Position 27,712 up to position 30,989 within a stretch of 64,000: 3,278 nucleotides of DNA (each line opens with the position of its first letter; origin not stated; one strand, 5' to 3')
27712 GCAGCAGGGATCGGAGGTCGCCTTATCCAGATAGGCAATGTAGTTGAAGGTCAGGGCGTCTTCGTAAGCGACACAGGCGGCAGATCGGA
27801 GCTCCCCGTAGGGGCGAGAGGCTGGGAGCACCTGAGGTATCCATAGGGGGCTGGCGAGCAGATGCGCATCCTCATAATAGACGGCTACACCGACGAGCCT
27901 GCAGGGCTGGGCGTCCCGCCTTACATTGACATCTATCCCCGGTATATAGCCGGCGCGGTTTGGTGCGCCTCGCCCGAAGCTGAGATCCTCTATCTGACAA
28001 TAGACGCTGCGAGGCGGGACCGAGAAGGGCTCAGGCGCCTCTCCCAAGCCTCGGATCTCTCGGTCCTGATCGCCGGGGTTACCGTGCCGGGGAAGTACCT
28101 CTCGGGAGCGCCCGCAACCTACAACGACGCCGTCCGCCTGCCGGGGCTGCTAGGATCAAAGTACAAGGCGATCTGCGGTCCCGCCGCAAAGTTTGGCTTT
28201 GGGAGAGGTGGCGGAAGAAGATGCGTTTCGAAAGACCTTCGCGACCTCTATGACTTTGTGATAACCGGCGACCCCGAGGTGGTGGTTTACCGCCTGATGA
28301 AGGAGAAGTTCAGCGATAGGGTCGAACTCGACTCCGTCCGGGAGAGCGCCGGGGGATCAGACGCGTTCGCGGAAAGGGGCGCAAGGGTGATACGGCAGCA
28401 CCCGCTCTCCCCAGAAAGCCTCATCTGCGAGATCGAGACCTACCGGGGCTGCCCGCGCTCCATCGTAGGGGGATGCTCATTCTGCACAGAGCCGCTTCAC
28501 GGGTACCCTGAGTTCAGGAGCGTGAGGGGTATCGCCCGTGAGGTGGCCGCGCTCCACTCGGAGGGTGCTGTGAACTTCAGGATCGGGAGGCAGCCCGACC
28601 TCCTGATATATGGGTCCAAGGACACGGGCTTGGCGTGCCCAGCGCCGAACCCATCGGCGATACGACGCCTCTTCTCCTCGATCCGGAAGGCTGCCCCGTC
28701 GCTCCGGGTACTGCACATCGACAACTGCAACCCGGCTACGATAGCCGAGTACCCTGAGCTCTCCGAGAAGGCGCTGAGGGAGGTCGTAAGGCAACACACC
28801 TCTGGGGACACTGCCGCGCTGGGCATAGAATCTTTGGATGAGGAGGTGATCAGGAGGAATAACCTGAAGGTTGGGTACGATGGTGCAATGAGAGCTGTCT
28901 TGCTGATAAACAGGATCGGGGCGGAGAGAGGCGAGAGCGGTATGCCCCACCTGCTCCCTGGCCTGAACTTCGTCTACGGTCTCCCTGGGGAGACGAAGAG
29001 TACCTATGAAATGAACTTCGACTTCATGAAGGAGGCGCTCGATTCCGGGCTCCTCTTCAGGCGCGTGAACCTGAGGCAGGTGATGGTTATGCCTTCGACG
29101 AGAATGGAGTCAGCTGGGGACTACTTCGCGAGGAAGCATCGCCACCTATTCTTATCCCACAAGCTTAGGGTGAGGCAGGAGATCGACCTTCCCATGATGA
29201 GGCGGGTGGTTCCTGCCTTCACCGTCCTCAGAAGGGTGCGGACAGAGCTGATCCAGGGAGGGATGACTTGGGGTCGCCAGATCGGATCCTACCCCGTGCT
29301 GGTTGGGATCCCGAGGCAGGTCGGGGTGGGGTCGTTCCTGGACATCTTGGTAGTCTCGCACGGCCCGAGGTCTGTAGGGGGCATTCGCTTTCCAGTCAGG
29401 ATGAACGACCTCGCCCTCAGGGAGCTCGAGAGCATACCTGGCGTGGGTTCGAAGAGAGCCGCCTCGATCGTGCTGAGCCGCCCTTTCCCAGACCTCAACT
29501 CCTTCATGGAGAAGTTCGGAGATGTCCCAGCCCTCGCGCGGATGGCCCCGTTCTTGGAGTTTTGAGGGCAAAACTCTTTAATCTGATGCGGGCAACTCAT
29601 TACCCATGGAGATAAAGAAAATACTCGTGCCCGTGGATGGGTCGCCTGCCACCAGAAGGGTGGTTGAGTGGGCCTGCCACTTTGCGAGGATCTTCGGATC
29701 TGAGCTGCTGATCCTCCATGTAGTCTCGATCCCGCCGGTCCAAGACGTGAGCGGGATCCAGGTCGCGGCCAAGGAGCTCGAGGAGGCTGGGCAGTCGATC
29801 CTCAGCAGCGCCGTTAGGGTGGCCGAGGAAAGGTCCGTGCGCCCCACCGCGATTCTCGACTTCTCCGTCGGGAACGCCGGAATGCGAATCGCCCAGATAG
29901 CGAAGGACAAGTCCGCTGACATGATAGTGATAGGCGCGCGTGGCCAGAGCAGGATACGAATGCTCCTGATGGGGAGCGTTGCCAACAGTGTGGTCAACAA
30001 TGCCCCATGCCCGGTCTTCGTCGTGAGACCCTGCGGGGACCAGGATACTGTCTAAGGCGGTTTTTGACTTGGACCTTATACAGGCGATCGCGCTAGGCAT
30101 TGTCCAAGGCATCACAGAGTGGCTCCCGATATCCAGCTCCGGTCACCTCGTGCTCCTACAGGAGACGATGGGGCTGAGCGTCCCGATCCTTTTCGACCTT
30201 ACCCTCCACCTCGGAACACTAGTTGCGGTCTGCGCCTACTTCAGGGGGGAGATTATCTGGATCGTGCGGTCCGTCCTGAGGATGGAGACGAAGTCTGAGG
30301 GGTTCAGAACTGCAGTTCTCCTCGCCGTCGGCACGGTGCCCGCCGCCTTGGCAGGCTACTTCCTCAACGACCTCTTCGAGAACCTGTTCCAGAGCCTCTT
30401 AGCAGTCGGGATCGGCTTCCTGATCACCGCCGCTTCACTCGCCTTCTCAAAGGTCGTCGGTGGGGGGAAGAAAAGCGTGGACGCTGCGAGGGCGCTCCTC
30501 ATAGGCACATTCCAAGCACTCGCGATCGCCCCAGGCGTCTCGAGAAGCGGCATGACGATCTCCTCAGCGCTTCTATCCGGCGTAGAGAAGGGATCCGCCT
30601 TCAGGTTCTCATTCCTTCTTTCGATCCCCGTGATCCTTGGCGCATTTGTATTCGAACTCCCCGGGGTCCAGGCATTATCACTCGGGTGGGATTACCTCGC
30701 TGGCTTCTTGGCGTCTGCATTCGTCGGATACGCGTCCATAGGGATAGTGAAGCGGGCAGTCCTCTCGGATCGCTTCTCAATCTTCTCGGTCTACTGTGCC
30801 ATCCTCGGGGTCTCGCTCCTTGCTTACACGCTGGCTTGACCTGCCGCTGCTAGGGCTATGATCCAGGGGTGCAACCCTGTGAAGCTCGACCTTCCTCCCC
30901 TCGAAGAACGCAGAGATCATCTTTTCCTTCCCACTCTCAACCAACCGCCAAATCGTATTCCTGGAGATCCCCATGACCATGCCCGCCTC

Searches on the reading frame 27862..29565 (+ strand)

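Call 40: search_protein_families(library=pfam, proteins=[window:27862-29565:+], max_evalue=0.00001)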
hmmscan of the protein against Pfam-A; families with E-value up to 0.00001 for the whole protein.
window:27862-29565:+ (567 aa): 1 family
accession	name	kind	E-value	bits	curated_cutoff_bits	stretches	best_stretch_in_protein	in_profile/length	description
PF04055.27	Radical_SAM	-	6.4e-08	33.4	29.5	1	191-384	1-161/166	Radical SAM superfamily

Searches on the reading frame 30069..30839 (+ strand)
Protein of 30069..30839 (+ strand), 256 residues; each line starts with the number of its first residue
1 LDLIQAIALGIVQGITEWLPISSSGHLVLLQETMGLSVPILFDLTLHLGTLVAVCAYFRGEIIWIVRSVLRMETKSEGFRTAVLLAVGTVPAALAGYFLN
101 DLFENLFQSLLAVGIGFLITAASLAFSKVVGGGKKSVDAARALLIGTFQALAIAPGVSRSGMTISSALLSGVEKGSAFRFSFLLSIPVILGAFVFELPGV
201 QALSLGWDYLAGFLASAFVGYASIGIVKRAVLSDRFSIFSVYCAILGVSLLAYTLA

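Call 39: search_protein_families(library=ncbifam, proteins=[window:30069-30839:+], max_evalue=0.01)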
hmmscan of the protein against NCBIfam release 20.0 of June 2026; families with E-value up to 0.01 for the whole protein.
window:30069-30839:+ (256 aa): 12 families
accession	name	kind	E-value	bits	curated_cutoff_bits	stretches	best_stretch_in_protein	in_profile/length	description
NF001393.0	PRK00281.2-4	equivalog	3.3e-49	167.7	284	1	1-254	1-264/266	undecaprenyl-diphosphate phosphatase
TIGR00753.1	undec_PP_bacA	equivalog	5.9e-49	167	217.5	1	6-247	1-255/255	undecaprenyl-diphosphatase UppP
NF001392.0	PRK00281.2-1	equivalog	1.2e-44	152.9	308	1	1-252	5-270/280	undecaprenyl-diphosphate phosphatase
NF001390.0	PRK00281.1-4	equivalog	5.7e-43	147.3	260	1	1-253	4-265/272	undecaprenyl-diphosphate phosphatase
NF001394.0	PRK00281.2-5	equivalog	1.8e-40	139.2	311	1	2-253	7-274/281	undecaprenyl-diphosphate phosphatase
NF001389.0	PRK00281.1-2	equivalog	2.1e-40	138.9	262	1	2-253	5-263/272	undecaprenyl-diphosphate phosphatase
NF001397.0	PRK00281.3-4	equivalog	2.2e-36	125.9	363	1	1-251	1-275/281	undecaprenyl-diphosphate phosphatase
NF001396.0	PRK00281.3-3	equivalog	1.8e-35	123.1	382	1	3-248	4-258/264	undecaprenyl-diphosphate phosphatase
NF001391.0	PRK00281.1-5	equivalog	5e-35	121.2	293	1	1-254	4-273/279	undecaprenyl-diphosphate phosphatase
NF001388.0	PRK00281.1-1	equivalog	5.3e-31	108.2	362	1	2-248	6-266/273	undecaprenyl-diphosphate phosphatase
NF001398.0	PRK00281.3-5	equivalog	3.9e-28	99.1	354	1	2-193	3-205/278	undecaprenyl-diphosphate phosphatase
NF001395.0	PRK00281.3-1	equivalog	1.3e-27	97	394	2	137-251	183-300/306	undecaprenyl-diphosphate phosphatase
